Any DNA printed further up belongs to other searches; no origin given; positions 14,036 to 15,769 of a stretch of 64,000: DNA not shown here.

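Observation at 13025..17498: Wzz - Wzy_C(O-antigen-ligase family) - PBP2 linkage with translational coupling, no rodA/mreCD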

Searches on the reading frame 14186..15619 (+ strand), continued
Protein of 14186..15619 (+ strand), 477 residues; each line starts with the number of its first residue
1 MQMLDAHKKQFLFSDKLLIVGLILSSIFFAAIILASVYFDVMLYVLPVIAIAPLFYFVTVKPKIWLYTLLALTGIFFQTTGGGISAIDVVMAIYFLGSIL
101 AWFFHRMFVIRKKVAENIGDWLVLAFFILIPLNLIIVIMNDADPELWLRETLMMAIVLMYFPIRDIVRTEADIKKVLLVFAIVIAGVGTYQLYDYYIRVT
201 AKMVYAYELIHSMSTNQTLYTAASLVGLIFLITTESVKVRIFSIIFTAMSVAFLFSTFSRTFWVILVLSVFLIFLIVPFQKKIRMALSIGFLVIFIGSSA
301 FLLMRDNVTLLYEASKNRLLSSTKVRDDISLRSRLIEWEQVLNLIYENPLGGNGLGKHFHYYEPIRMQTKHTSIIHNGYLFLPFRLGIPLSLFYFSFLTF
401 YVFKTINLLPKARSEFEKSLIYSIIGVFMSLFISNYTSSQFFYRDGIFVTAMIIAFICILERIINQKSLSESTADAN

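Call 60: find_encoding_contigs(protein=P0031, flank=10000, max_places=1)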
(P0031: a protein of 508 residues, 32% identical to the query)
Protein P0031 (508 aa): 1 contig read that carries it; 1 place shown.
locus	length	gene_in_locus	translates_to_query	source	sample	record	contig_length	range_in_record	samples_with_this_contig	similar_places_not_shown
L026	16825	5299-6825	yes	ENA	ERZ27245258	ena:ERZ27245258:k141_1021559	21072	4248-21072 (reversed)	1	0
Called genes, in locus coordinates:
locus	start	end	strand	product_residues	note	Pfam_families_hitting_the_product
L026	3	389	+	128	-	?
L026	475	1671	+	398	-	PF00266:Aminotran_5 (faint), PF00155:Aminotran_1_2, PF01041:DegT_DnrJ_EryC1 (weak)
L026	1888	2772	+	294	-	-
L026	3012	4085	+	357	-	-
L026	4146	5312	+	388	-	PF02743:dCache_1 (weak)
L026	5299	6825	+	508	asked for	PF04932:Wzy_C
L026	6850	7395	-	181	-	PF00588:SpoU_methylase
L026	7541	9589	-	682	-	PF07676:PD40 (weak), PF00691:OmpA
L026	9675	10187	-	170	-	PF08020:DUF1706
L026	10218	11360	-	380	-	PF00465:Fe-ADH, PF25137:ADH_Fe_C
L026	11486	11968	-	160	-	-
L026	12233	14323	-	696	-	PF07584:BatA, PF00092:VWA (weak), PF13519:VWA_2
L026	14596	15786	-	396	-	PF00162:PGK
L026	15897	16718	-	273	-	PF02548:Pantoate_transf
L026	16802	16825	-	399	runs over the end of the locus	PF01841:Transglut_core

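Call 91: search_protein_representatives(alignment_id=A1)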
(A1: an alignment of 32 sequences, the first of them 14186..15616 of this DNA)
Query: 32 sequences, 477 profile positions. Proteins with E-value up to 0.001 (for the whole library): 15612; up to 1e-10: 2341; up to 1e-30: 549. The best 150 are listed.
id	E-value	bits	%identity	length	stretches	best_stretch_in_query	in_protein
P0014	7.3e-189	644.8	-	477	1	1-474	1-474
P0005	1.2e-179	614.4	-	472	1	13-475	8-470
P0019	3.6e-169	579.8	-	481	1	1-475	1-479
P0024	1.2e-158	545.1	-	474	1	15-472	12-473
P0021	3.3e-157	540.4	-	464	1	14-475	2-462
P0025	3.3e-156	537.1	-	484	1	1-475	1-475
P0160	5.2e-156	536.4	-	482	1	6-475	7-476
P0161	3.9e-154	530.3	-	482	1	6-472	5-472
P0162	8.6e-153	525.8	-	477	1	13-472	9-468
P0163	3.2e-152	523.9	-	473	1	10-470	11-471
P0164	1.9e-151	521.4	-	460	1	29-475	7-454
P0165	5.4e-150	516.6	-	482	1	4-476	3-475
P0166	7.7e-150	516.1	-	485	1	13-474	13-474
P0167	5.3e-149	513.3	-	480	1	1-472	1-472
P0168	5.8e-149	513.2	-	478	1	8-470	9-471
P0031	1.3e-140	485.6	-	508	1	4-475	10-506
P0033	1.8e-119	416.0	-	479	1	5-476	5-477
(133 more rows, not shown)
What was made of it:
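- Tried and rejected: The exhaustive HMMER search found 549 representative clusters at E<=1e-30 with a smooth score decline (call 91).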
